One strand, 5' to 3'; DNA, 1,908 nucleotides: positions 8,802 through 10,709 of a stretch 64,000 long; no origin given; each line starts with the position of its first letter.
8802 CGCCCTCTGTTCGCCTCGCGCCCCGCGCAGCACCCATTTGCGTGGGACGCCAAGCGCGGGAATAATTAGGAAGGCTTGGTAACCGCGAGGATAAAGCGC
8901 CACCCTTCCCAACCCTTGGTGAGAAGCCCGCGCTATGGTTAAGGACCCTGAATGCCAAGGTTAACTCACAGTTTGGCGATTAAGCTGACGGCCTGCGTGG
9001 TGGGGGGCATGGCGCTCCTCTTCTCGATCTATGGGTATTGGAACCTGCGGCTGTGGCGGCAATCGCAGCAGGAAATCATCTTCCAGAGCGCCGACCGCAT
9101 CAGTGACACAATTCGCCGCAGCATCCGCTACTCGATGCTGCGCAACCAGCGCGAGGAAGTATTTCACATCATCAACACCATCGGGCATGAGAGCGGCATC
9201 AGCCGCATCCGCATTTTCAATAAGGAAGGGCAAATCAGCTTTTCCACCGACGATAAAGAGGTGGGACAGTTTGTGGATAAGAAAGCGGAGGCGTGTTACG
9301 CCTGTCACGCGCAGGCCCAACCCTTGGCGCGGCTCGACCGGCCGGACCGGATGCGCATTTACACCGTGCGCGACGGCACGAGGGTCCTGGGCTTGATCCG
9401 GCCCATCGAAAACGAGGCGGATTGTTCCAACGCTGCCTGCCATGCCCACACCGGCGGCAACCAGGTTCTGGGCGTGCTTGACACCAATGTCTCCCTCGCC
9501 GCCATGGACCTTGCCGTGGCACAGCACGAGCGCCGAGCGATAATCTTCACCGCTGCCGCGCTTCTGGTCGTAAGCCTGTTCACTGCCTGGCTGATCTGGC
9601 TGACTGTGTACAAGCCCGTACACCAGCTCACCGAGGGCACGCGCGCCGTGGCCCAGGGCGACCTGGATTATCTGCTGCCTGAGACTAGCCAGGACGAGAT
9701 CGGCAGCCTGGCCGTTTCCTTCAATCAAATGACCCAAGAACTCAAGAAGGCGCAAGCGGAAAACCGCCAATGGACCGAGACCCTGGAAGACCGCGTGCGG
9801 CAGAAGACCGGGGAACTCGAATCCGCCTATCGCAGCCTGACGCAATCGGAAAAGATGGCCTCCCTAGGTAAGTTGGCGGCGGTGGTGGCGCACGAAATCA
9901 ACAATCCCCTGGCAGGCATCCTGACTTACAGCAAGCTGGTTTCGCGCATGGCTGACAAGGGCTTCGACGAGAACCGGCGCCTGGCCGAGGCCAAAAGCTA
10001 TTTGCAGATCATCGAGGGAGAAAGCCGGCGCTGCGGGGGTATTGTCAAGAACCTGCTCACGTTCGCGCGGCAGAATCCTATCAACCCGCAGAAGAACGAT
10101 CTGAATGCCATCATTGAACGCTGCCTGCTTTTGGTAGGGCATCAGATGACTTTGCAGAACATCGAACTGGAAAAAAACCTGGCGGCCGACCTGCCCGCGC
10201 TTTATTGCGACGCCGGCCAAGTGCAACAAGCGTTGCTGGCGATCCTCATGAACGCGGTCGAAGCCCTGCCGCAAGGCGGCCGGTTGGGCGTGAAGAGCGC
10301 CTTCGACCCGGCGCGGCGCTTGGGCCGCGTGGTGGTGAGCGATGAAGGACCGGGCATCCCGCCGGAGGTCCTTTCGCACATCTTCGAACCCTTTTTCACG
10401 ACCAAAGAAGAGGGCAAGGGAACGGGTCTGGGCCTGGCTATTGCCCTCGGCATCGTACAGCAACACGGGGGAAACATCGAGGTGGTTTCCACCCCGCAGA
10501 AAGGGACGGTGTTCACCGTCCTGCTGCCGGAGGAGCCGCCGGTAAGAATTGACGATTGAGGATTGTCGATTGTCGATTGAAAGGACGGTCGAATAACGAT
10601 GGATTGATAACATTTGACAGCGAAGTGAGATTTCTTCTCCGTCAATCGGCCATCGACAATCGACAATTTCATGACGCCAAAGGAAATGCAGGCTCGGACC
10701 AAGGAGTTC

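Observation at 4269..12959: Sigma-54-wired HybA/HybB-like membrane redox module with two tethered GcvH-like proteins and no catalytic subunit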

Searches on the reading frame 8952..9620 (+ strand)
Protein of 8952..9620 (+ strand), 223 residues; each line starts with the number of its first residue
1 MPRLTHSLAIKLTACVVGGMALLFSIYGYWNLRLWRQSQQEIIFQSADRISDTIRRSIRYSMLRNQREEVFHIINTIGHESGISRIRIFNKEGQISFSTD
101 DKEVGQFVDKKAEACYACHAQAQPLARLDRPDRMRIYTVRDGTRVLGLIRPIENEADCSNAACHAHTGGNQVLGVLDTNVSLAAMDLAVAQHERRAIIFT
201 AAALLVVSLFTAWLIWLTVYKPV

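Call 41: find_homologous_proteins(query=window:8952-9620:+)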
Query seq(223 aa) (223 aa): 118 proteins with E <= 0.001 among 1398 candidates.
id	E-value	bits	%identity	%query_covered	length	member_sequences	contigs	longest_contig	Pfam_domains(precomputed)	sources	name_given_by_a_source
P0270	1.5e-137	474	95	100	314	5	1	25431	PF00672.31,PF21563.4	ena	-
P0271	4.9e-128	443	88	100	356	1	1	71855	PF00672.31,PF21563.4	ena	-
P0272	2.3e-126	437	87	100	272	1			PF00672.31,PF21563.4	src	-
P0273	1.1e-123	429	93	92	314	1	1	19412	PF21563.4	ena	-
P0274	2.1e-120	418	94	88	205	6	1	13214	PF21563.4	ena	-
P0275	9.8e-119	412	82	100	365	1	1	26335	PF00672.31,PF00512.32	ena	-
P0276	6.1e-113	394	89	88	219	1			PF21563.4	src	-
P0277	2.2e-103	362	95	75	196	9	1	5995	PF21563.4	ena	-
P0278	4.7e-102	358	72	99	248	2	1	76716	-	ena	-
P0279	1.3e-92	327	84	78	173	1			-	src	-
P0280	2.3e-90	320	88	73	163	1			PF21563.4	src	-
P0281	2.7e-87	310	92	67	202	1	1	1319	-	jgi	jgi:two-component system NtrC family sensor kinase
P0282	4.4e-86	306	88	70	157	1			-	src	-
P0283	1.5e-82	294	96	62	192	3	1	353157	-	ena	-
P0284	1.7e-77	278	72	75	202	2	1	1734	PF21563.4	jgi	-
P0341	6.0e-51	191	48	85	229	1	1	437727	-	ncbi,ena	-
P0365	4.5e-43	165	41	97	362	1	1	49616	PF00672.31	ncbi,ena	-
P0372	2.0e-36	144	36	91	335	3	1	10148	PF00672.31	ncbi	-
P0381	1.5e-29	121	38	83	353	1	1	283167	-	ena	-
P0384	8.8e-22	96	40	70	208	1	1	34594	-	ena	-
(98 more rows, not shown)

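Call 42: find_encoding_contigs(protein=P0381, flank=10000, max_places=2)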
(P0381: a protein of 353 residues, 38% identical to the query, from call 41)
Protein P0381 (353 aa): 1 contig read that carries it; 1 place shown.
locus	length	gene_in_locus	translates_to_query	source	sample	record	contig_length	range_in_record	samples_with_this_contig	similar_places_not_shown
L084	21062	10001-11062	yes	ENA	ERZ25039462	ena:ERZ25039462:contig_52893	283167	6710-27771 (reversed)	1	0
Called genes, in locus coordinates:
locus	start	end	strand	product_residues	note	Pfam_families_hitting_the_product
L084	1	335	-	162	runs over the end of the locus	PF02335:Cytochrom_C552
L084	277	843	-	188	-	PF02335:Cytochrom_C552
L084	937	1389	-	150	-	PF03264:Cytochrom_NNT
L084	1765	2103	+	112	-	-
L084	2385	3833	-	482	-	PF00072:Response_reg, PF13191:AAA_16 (faint), PF00158:Sigma54_activat, PF01078:Mg_chelatase (faint), PF14532:Sigma54_activ_2, PF07724:AAA_2 (weak), PF07728:AAA_5, PF25601:AAA_lid_14, +1 more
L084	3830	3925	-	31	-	-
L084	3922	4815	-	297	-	PF00512:HisKA, PF02518:HATPase_c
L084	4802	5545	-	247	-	PF21563:Mcp40H-20_sensor (weak)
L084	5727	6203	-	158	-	-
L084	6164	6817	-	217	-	PF03916:NrfD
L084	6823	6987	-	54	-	-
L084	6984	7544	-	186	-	PF13484:Fer4_16 (faint), PF13247:Fer4_11, PF12838:Fer4_7, PF00037:Fer4 (weak), PF12797:Fer4_2 (weak), PF12837:Fer4_6, PF13237:Fer4_10, PF13187:Fer4_9 (weak), +1 more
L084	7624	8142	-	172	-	PF01597:GCV_H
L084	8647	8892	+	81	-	-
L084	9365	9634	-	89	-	PF01408:GFO_IDH_MocA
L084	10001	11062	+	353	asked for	-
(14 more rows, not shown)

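Call 43: find_encoding_contigs(protein=P0365, flank=10000, max_places=2)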
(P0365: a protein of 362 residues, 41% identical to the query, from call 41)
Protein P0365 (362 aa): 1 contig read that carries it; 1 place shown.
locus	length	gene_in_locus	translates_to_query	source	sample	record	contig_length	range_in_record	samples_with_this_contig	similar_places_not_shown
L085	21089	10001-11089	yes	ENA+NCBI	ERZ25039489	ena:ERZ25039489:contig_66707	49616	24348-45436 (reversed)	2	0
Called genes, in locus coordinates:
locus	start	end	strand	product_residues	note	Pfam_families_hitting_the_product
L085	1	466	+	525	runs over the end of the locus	PF10079:Rossmann-like_BshC, PF24850:CC_BshC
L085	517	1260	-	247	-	-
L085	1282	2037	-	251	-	PF01479:S4, PF00849:PseudoU_synth_2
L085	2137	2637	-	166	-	PF11695:DUF3291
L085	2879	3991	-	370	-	PF22113:Mtrc-MtrF_II-IV_dom (faint), PF03264:Cytochrom_NNT (faint), PF14522:Cytochrome_C7 (faint), PF14537:Cytochrom_c3_2 (faint), PF13435:Cytochrome_C554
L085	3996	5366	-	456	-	PF22678:Cytochrom_c_NrfB-like (faint), PF09699:Paired_CXXCH_1 (faint), PF14522:Cytochrome_C7 (faint), PF14537:Cytochrom_c3_2 (weak)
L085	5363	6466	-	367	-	PF00033:Cytochrome_B, PF13631:Cytochrom_B_N_2, PF00032:Cytochrom_B_C (weak)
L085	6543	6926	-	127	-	PF00355:Rieske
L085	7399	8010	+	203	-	PF01597:GCV_H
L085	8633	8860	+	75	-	-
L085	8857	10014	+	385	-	PF03916:NrfD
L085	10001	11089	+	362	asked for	PF00672:HAMP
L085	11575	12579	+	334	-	PF00072:Response_reg, PF07724:AAA_2 (faint), PF00158:Sigma54_activat, PF01078:Mg_chelatase (faint), PF14532:Sigma54_activ_2, PF07726:AAA_3 (weak), PF07728:AAA_5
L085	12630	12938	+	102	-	PF25601:AAA_lid_14, PF02954:HTH_8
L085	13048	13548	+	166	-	PF07998:Peptidase_M54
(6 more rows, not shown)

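Call 44: find_encoding_contigs(protein=P0341, flank=10000, max_places=2)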
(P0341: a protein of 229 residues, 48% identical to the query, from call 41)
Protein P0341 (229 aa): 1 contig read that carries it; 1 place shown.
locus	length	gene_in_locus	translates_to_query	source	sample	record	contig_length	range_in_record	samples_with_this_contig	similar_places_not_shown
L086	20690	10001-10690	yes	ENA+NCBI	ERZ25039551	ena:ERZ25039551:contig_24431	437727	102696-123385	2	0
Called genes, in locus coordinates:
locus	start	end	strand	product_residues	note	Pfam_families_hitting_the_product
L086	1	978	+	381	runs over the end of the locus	PF00512:HisKA, PF02518:HATPase_c, PF14501:HATPase_c_5 (weak)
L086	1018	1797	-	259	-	PF00797:Acetyltransf_2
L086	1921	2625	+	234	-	PF01168:Ala_racemase_N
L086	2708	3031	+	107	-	PF13240:Zn_Ribbon_1 (weak), PF13248:Zn_ribbon_3, PF04024:PspC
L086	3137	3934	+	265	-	PF00561:Abhydrolase_1, PF12146:Hydrolase_4, PF12697:Abhydrolase_6, PF03096:Ndr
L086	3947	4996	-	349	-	PF01384:PHO4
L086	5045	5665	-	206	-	PF01865:PhoU_div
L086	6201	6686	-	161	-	PF04073:tRNA_edit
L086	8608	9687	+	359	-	PF03916:NrfD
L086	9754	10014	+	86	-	-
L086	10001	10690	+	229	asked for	-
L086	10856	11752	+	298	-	PF00512:HisKA, PF02518:HATPase_c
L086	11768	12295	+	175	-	PF01797:Y1_Tnp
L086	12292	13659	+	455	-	PF00072:Response_reg, PF01078:Mg_chelatase (faint), PF00158:Sigma54_activat, PF14532:Sigma54_activ_2, PF07728:AAA_5, PF25601:AAA_lid_14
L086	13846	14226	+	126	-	PF05635:23S_rRNA_IVP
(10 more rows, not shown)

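Call 47: find_encoding_contigs(protein=P0384, flank=10000, max_places=2)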
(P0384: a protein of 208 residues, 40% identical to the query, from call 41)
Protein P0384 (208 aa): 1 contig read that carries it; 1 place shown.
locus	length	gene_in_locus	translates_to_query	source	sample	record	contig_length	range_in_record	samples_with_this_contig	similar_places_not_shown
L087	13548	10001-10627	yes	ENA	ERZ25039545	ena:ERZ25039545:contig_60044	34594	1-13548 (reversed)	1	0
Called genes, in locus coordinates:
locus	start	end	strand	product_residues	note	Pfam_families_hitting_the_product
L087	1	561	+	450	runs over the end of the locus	PF00144:Beta-lactamase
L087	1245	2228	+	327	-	PF22113:Mtrc-MtrF_II-IV_dom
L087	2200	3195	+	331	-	PF22113:Mtrc-MtrF_II-IV_dom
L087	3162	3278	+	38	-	-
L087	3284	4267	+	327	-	PF14522:Cytochrome_C7 (faint), PF22678:Cytochrom_c_NrfB-like (faint), PF22113:Mtrc-MtrF_II-IV_dom (faint), PF14537:Cytochrom_c3_2 (weak), PF09699:Paired_CXXCH_1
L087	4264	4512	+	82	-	-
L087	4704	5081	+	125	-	-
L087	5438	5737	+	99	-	-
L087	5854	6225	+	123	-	-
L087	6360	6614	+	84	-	PF00027:cNMP_binding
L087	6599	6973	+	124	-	PF13545:HTH_Crp_2, PF00325:Crp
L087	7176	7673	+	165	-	PF01597:GCV_H (weak)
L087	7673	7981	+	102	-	-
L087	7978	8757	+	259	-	PF00037:Fer4 (faint), PF12837:Fer4_6 (faint), PF12798:Fer4_3 (faint), PF12838:Fer4_7, PF13247:Fer4_11, PF12797:Fer4_2 (weak), PF13237:Fer4_10 (weak), PF13187:Fer4_9 (weak)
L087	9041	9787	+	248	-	PF03916:NrfD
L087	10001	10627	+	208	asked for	-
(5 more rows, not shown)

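Call 48: find_encoding_contigs(protein=P0372, flank=10000, max_places=2)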
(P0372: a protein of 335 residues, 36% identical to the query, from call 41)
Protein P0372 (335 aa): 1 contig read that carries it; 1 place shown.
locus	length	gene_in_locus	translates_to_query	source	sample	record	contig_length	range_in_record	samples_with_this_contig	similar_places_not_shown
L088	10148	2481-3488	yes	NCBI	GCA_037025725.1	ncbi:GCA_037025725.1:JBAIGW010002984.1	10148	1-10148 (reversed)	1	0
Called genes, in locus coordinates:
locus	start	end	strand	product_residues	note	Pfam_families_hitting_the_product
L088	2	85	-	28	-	?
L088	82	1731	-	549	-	PF01512:Complex1_51K, PF10531:SLBB (weak), PF10589:NADH_4Fe-4S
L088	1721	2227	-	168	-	PF01257:2Fe-2S_thioredx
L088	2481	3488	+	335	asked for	PF00672:HAMP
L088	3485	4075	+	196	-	PF02518:HATPase_c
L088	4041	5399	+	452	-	PF00072:Response_reg, PF00158:Sigma54_activat, PF14532:Sigma54_activ_2, PF07728:AAA_5 (weak), PF25601:AAA_lid_14, PF02954:HTH_8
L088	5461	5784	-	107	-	-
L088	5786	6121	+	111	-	PF01934:HepT-like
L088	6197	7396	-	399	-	-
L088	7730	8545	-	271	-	PF01597:GCV_H (weak)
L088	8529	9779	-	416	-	PF03916:NrfD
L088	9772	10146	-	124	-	?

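Call 98: predict_structure(alignment_id=A5)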
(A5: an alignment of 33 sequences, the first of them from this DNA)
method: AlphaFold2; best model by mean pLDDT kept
length: 223 residues; sequences in the alignment: 33
mean_pLDDT: 78.4   pTM: 0.65
mean pLDDT of the five models: 78.4, 75.7, 75.6, 75.0, 73.4
residues with pLDDT >= 90: 10; 70-90: 163; 50-70: 47; < 50: 3
segments of 3 or more residues with pLDDT < 50: none
pLDDT, mean of each block of 10 residues (from residue 1): 60 82 87 86 86 86 82 90 87 85 84 61 52 75 85 66 56 81 87 87 87 78 59
secondary structure, 60 per line:
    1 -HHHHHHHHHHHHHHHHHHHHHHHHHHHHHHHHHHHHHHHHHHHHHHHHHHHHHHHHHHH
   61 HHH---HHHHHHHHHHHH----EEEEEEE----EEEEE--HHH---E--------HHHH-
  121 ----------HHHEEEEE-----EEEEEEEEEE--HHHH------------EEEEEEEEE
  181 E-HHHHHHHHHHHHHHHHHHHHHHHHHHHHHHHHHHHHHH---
elements in order: H2-63 H67-78 E83-89 E94-98 H116-119 E134-138 E144-153 H156-159 E172-181 H183-220

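Call 101: fold_search(model_id=the predicted structure, library=pdb)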
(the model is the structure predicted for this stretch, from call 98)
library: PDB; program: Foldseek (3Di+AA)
matches with E <= 10: 569; with E <= 0.001: 12
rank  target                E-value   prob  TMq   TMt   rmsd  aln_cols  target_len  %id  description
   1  9a5d_A                2.1e-08  1.00  0.67  0.27   3.4       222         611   15  Integrative model of WALK-YYCH by crosslinking MS and deep learning (released 2024-09-18)
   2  7dud_A                1.8e-05  1.00  0.45  0.65   4.3       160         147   12  Crystal Structure of erWalK (released 2022-01-19)
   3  4ywz_B                6.2e-05  1.00  0.48  0.70   3.3       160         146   10  Crystal structure of the extracellular receptor domain of the essential sensor kinase WalK from Staphylococcus aureus (released 2016-03-30)
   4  4ywz_A                1.1e-04  1.00  0.45  0.66   4.3       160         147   12  Crystal structure of the extracellular receptor domain of the essential sensor kinase WalK from Staphylococcus aureus (released 2016-03-30)
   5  5is1                  1.4e-04  1.00  0.42  0.61   4.3       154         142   13  Crystal structure of the extracellular domain of sensor histidine kinase YycG from Staphylococcus aureus at 2.0 Angstrom (released 2016-07-20)
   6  4jgo_B                2.1e-04  1.00  0.40  0.43   7.9       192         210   11  The crystal structure of sporulation kinase d sensor domain from Bacillus subtilis subsp. (released 2013-05-15)
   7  4jgq_A                4.1e-04  1.00  0.48  0.52   4.1       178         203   11  The crystal structure of sporulation kinase D mutant sensor domain, r131a, from Bacillus subtilis subsp in co-crystall (released 2013-05-15)
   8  2j80_B                6.0e-04  1.00  0.32  0.54   3.8       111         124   14  Structure of Citrate-bound Periplasmic Domain of Sensor Histidine Kinase CitA (released 2007-10-23)
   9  4jgr_A                6.4e-04  1.00  0.40  0.44   4.1       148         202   14  The crystal structure of sporulation kinase D mutant sensor domain, R131A, from Bacillus subtilis subsp at 2.4A resolu (released 2013-05-15)
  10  4jgr_B                6.4e-04  1.00  0.43  0.46   5.2       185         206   13  The crystal structure of sporulation kinase D mutant sensor domain, R131A, from Bacillus subtilis subsp at 2.4A resolu (released 2013-05-15)
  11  1p0z_A                6.8e-04  1.00  0.36  0.57   4.3       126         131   12  Sensor Kinase CitA binding domain (released 2003-08-19)
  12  4jgp_B                9.3e-04  1.00  0.35  0.38   8.6       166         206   14  The crystal structure of sporulation kinase D sensor domain from Bacillus subtilis subsp in complex with pyruvate at 2 (released 2013-05-15)
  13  2j80_A                1.3e-03  1.00  0.31  0.49   4.7       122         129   11  Structure of Citrate-bound Periplasmic Domain of Sensor Histidine Kinase CitA (released 2007-10-23)
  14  3e4o_A                1.5e-03  1.00  0.35  0.31   4.3       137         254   12  Crystal structure of succinate bound state DctB (released 2008-10-21)
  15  9mrh_B                1.5e-03  1.00  0.38  0.25   5.1       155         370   11  Fluorescence lifetime-readout citrate sensor (released 2025-11-12)
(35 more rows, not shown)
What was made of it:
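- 8952..10559 (+): Sensor histidine kinase. Its periplasmic PAS/PDC-like domain carries CxxCH and CxxxxCH motifs, followed by HAMP, HisKA and HATPase domains. The AF2 model (pLDDT 78) matches the WalK, KinD and CitA sensor domains (calls 98, 101).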

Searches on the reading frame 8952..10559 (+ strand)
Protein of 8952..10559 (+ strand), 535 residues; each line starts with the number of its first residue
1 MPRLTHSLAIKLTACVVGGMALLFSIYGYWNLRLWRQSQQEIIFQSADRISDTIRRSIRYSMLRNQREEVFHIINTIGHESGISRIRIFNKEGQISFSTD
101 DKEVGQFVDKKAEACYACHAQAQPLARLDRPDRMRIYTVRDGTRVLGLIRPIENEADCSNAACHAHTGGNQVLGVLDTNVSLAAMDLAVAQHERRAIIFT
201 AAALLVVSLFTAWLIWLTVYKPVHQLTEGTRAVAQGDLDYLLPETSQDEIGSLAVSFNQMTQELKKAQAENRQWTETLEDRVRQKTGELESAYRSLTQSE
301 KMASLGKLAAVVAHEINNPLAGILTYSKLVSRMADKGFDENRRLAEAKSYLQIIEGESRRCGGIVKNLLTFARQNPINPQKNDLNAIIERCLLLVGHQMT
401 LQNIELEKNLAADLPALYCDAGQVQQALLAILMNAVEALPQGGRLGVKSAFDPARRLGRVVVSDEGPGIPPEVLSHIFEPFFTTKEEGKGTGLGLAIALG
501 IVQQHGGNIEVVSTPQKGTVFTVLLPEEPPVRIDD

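Call 4: search_protein_families(library=pfam, proteins=[window:8952-10559:+], max_evalue=0.01)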
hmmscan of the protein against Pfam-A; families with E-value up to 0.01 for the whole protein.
window:8952-10559:+ (535 aa): 6 families
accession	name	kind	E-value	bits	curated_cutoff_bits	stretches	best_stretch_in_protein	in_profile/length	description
PF02518.31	HATPase_c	-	1.6e-24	86.9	26.4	1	420-528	2-110/111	Histidine kinase-, DNA gyrase B-, and HSP90-like ATPase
PF00672.30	HAMP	-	7e-15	55.5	25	1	221-265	8-52/53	HAMP domain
PF00512.31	HisKA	-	5.7e-14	52.3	26.9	1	305-374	2-63/66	His Kinase A (phospho-acceptor) domain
PF21563.3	Mcp40H-20_sensor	-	4.3e-05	24.2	27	1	54-181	3-110/112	Methyl-accepting chemotaxis sensory transducer, class 40H, sensor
PF20155.4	TMP_3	-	0.004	17.3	41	1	246-310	44-108/192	Tape measure protein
PF14501.12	HATPase_c_5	-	0.0064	16.8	22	0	481-513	58-90/102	GHKL domain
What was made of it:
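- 8952..10559 (+): Pfam domains in call 4.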

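Call 5: search_protein_families(library=ncbifam, proteins=[window:8952-10559:+], max_evalue=0.01)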
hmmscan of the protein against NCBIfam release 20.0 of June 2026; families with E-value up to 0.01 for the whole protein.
window:8952-10559:+ (535 aa): 92 families (the best 25 are shown)
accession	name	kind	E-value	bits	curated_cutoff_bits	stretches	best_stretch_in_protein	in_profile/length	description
NF008468.0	PRK11360.1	equivalog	3.6e-71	240.3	646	2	290-528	381-609/616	two-component system sensor histidine kinase AtoS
NF007688.0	PRK10364.1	equivalog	4.3e-53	180.7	479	1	294-528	229-452/460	two-component system sensor histidine kinase ZraS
NF052574.1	HisKinEspCMyxo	equivalog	1.6e-48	165.5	1200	1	295-529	407-639/785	serine histidine kinase EspC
NF010411.0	PRK13837.1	equivalog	4.1e-46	157.4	647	1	276-530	419-678/828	two-component system VirA-like sensor kinase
NF038348.1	T2SS_HK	subfamily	2.1e-43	148.6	450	2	359-526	409-572/574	histidine kinase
NF046020.1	HisKinCckABruc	equivalog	3.2e-43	147.7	1000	1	294-527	469-707/868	cell cycle histidine kinase CckA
NF033092.0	HK_WalK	equivalog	8.7e-43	146.8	725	2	308-526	375-593/594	cell wall metabolism sensor histidine kinase WalK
NF047466.1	hybrid_RR_LvrB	exception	9.4e-43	146.8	500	1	283-526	133-375/377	hybrid histidine kinase/response regulator LvrB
NF010076.0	PRK13557.1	subfamily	1.9e-42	145.4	631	1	292-527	150-394/540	histidine kinase famiy protein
NF046026.1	HisKinCckACaul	equivalog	7.6e-42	143.3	1000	1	270-528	272-533/678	cell cycle histidine kinase CckA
NF053867.1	SprKinKinDBac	equivalog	9.8e-40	136.4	775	1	296-527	277-497/500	sporulation kinase KinD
NF046044.1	PnpS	equivalog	8.3e-36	123.8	400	1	309-526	174-390/390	two-component system histidine kinase PnpS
NF011874.0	PRK15347.1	equivalog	4.1e-35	121.1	852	1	194-526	296-613/921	two component system sensor kinase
NF008312.0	PRK11100.1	equivalog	2.7e-33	115.5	356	2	300-527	251-474/477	two-component system sensor histidine kinase CreC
NF047794.1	HisKinPtgB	equivalog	1.5e-32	112.7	1000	1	197-519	338-647/656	two-component system sensor histidine kinase PgtB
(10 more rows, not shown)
